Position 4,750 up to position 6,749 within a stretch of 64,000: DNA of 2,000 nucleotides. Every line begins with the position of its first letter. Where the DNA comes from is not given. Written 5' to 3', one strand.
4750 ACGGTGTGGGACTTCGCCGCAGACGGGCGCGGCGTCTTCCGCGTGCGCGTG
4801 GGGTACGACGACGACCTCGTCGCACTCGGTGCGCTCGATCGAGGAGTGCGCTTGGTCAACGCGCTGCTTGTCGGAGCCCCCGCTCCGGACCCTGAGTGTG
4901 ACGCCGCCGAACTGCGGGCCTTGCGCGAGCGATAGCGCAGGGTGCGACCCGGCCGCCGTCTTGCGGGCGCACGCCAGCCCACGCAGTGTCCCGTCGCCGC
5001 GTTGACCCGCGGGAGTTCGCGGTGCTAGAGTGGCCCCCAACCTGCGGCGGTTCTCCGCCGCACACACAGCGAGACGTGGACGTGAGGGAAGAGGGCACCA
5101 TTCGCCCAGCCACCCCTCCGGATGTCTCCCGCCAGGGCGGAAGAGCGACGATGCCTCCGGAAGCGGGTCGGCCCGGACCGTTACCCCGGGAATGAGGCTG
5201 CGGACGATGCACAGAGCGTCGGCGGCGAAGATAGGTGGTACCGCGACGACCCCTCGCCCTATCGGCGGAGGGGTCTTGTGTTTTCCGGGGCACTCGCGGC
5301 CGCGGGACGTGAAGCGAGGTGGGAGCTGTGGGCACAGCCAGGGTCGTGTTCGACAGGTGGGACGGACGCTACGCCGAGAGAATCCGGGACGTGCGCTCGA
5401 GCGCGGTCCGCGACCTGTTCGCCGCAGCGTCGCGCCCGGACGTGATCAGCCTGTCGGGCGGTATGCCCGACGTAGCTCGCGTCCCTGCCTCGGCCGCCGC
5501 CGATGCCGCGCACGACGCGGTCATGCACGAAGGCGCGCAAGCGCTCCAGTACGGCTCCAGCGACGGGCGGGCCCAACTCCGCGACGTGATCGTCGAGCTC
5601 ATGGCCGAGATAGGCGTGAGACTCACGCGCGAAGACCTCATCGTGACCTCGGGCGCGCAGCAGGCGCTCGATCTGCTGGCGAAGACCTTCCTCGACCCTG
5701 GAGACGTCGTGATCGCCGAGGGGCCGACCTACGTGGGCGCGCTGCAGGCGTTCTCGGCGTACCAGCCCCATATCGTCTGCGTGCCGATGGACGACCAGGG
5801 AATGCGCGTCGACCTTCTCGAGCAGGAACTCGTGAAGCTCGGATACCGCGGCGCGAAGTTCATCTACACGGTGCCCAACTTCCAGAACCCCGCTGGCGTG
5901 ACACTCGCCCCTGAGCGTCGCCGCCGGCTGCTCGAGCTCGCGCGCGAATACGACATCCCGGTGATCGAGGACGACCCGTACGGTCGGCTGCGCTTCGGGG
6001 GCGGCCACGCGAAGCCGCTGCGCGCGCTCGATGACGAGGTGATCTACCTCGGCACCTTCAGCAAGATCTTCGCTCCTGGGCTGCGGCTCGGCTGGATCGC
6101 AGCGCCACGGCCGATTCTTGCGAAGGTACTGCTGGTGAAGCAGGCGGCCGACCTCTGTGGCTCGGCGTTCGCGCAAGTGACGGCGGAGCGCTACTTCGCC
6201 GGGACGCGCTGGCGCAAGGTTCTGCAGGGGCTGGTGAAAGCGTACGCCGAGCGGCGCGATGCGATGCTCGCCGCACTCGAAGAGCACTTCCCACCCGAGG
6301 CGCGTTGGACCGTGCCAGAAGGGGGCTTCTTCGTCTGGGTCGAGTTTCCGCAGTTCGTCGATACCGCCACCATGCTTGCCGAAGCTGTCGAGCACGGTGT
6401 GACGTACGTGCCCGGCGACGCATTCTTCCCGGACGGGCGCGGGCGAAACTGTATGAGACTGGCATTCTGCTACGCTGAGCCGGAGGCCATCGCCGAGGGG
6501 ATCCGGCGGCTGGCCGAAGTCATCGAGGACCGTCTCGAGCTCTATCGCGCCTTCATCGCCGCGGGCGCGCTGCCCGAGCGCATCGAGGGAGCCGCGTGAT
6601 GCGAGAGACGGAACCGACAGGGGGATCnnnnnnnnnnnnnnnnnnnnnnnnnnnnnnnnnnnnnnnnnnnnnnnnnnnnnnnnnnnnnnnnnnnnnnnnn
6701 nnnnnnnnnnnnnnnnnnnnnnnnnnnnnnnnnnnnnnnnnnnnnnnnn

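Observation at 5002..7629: Terminator-type T-box leader in front of an aminotransferase-ddl pair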

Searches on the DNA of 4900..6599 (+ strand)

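Call 4: search_rna_families(source=window, start=4900, end=5400, threshold=evalue, max_evalue=10, show_alignments=5)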
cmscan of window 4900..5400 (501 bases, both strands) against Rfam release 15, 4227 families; matches with E-value up to 10: 4.
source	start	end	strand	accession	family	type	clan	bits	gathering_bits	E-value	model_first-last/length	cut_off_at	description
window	5139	5264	+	RF00230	T-box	Cis-reg; leader;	-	26.7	93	0.00045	1-219/219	no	T-box leader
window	4911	4980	-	RF03675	mir-1001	Gene; miRNA;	-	15.9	100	3.7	1-90/90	no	mir-1001 microRNA precursor family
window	5115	5163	+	RF01132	sR48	Gene; snRNA; snoRNA; CD-box;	-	13.7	40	10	1-59/59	no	Small nucleolar RNA sR48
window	4959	5022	-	RF02936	Chloroflexus-1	Gene; sRNA;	-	9.1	181.5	8.6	1-171/171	no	Chloroflexus-1 RNA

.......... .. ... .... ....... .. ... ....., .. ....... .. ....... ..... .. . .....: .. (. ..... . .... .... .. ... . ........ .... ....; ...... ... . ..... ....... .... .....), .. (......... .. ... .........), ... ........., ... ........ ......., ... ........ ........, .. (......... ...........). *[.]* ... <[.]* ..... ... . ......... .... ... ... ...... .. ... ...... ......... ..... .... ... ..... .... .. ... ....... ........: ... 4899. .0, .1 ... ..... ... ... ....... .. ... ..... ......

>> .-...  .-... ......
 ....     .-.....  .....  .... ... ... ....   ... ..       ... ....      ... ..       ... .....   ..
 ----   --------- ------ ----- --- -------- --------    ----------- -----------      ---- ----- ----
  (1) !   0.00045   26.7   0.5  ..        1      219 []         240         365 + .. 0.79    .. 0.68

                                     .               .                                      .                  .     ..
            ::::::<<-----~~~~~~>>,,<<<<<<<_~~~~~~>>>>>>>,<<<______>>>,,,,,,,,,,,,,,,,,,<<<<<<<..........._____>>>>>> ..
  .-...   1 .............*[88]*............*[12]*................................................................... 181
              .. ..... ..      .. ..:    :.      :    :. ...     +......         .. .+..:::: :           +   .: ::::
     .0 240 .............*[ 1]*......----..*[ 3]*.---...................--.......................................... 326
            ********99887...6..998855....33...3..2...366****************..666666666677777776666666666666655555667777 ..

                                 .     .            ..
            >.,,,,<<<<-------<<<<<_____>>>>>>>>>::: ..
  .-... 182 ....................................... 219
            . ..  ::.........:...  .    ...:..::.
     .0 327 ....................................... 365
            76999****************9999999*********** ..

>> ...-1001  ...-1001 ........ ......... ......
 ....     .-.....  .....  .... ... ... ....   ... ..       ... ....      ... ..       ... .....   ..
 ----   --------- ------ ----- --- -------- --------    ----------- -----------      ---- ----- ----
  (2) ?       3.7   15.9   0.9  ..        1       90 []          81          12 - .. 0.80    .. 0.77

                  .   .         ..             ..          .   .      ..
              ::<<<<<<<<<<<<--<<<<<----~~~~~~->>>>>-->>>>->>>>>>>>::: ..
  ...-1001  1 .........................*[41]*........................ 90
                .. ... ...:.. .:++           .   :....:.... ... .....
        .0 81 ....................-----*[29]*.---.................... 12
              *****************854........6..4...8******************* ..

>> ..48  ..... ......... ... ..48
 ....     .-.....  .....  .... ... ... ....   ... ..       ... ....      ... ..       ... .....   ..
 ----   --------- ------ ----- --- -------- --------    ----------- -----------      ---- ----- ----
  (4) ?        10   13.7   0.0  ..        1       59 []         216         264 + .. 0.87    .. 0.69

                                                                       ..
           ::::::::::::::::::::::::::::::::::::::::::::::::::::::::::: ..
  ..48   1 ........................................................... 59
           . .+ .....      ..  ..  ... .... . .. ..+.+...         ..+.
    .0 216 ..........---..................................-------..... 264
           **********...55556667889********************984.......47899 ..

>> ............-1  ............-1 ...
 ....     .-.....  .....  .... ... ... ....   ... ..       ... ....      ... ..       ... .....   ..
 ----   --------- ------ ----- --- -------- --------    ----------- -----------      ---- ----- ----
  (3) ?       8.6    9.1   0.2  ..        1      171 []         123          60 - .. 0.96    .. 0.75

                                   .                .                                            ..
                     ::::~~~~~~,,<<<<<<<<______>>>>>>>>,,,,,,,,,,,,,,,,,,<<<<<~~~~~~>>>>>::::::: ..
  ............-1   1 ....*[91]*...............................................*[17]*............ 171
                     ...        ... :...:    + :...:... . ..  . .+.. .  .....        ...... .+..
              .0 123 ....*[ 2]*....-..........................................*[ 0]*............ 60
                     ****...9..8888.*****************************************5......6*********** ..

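Call 46: search_rna_families(source=L011, start=3650, end=4010, threshold=evalue, max_evalue=1, show_alignments=1)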
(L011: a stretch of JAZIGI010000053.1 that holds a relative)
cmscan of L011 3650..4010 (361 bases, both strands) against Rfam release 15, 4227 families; matches with E-value up to 1: 0.
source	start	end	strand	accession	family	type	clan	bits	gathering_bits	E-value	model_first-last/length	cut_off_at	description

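Call 59: search_rna_families(source=L057, start=8900, end=9260, threshold=evalue, max_evalue=0.01, show_alignments=1)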
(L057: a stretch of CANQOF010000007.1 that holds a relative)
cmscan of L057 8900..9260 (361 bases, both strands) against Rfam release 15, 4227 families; matches with E-value up to 0.01: 1.
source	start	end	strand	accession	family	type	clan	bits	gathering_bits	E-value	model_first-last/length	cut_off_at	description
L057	9180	9245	+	RF00230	T-box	Cis-reg; leader;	-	29.4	93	6.5e-05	158-216/219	no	T-box leader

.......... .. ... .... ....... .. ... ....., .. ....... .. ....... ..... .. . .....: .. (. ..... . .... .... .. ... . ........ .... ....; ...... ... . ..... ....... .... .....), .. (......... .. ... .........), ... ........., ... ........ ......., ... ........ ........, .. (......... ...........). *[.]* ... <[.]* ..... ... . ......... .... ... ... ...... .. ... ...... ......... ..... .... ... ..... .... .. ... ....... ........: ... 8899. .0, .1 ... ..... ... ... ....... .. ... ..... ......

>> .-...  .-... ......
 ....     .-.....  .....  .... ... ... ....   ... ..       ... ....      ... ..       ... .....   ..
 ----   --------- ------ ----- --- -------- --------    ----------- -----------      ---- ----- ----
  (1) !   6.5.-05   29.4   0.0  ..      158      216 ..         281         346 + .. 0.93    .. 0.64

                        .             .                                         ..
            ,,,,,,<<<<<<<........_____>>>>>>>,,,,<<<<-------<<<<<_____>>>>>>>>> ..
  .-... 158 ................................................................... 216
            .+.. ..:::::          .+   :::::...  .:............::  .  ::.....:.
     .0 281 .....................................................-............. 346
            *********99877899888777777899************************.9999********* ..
